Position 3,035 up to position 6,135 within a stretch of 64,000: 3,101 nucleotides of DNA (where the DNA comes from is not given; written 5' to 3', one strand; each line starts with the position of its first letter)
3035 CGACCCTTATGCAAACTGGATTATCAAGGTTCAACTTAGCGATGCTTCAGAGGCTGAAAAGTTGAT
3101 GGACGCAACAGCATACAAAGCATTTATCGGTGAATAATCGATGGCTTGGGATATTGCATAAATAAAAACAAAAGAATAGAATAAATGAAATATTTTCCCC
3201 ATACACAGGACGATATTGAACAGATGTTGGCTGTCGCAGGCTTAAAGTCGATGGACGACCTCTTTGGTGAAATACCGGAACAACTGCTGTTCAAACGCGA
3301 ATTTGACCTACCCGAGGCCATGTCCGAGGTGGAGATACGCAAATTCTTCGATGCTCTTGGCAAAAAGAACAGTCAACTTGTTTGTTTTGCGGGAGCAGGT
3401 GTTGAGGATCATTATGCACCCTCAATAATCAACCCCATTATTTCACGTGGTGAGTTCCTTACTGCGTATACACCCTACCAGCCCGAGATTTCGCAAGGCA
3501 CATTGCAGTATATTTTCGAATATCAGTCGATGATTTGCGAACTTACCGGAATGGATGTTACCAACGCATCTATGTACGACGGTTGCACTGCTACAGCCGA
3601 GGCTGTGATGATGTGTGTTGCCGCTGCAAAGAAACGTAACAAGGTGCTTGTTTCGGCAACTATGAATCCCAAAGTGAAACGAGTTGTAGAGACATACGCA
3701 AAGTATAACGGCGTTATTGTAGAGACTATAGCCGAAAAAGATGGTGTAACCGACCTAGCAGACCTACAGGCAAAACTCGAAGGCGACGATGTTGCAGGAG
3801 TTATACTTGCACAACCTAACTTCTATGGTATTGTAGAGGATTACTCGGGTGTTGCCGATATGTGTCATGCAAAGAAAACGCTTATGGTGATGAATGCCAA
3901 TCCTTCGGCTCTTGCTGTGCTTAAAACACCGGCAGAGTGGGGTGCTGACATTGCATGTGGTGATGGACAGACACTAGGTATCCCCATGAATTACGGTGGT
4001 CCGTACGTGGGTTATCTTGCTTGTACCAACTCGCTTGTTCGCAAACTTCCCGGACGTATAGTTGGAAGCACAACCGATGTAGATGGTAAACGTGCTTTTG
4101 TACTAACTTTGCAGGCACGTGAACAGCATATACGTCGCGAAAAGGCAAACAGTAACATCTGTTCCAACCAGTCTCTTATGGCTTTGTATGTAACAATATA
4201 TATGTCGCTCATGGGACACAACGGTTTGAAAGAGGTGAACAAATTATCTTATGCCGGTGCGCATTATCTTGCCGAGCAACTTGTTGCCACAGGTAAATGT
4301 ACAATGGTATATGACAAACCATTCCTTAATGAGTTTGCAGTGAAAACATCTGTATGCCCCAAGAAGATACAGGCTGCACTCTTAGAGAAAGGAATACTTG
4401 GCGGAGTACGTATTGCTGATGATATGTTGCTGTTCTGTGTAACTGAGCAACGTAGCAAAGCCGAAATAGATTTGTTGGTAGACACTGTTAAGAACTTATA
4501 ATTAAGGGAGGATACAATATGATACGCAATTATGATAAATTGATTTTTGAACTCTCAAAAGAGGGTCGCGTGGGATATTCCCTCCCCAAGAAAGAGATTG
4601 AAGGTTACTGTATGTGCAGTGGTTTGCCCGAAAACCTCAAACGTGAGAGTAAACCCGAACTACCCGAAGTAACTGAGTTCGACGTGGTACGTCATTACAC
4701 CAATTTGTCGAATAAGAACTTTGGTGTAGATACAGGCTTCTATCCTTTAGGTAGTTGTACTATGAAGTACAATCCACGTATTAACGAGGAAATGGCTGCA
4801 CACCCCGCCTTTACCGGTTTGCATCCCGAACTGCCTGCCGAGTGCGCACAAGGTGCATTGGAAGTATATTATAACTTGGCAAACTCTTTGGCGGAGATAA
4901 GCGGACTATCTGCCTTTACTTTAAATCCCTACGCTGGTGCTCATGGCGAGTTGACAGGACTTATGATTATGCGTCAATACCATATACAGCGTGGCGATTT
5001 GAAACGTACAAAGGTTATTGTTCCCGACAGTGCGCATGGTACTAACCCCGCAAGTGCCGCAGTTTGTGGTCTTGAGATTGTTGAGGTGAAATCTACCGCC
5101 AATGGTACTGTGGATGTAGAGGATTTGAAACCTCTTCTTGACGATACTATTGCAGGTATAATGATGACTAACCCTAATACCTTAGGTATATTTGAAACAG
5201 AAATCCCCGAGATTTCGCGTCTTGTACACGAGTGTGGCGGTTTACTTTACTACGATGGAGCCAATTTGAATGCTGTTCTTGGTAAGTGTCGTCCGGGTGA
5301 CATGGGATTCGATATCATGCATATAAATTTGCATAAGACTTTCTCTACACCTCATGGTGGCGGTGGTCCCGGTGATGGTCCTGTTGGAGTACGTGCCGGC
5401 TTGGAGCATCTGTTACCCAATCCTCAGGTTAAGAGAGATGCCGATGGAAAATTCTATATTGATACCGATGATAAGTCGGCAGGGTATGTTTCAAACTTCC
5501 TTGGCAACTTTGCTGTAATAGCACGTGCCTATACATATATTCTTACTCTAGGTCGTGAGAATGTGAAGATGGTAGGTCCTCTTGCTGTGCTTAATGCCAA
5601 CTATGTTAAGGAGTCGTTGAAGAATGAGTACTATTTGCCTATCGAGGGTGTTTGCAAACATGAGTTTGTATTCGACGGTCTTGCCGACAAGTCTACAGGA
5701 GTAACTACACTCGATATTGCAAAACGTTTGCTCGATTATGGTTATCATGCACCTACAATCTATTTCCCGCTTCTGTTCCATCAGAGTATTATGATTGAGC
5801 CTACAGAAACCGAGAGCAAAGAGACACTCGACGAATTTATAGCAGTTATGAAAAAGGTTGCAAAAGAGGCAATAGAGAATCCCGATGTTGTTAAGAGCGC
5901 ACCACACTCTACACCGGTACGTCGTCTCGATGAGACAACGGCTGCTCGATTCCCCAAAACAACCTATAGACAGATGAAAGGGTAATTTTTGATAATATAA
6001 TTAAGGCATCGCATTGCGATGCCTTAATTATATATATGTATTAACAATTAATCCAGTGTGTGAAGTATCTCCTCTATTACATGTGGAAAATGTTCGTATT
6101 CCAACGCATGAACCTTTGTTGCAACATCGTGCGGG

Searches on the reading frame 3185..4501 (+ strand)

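Call 40: search_protein_families(library=pfam, proteins=[window:3185-4501:+], max_evalue=0.001)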
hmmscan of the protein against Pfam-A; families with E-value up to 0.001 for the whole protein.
window:3185-4501:+ (438 aa): 2 families
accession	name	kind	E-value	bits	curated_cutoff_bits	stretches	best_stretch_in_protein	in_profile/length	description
PF02347.22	GDC-P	-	1e-135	453.4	26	1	2-433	2-427/429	Glycine cleavage system P-protein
PF00266.25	Aminotran_5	-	0.0002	20.9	21.5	1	132-262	68-200/371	Aminotransferase class-V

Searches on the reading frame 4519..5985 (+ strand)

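Call 40: search_protein_families(library=pfam, proteins=[window:4519-5985:+], max_evalue=0.001)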
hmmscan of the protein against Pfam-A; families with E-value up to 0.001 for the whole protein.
window:4519-5985:+ (488 aa): 3 families
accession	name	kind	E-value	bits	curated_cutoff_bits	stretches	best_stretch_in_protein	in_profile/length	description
PF21478.3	GcvP2_C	-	2.1e-27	95.9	27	1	355-452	4-103/122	Glycine dehydrogenase, C-terminal domain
PF02347.22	GDC-P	-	1e-09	38.3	26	1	35-442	30-427/429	Glycine cleavage system P-protein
PF00266.25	Aminotran_5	-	8.2e-07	28.8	21.5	1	164-280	89-207/371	Aminotransferase class-V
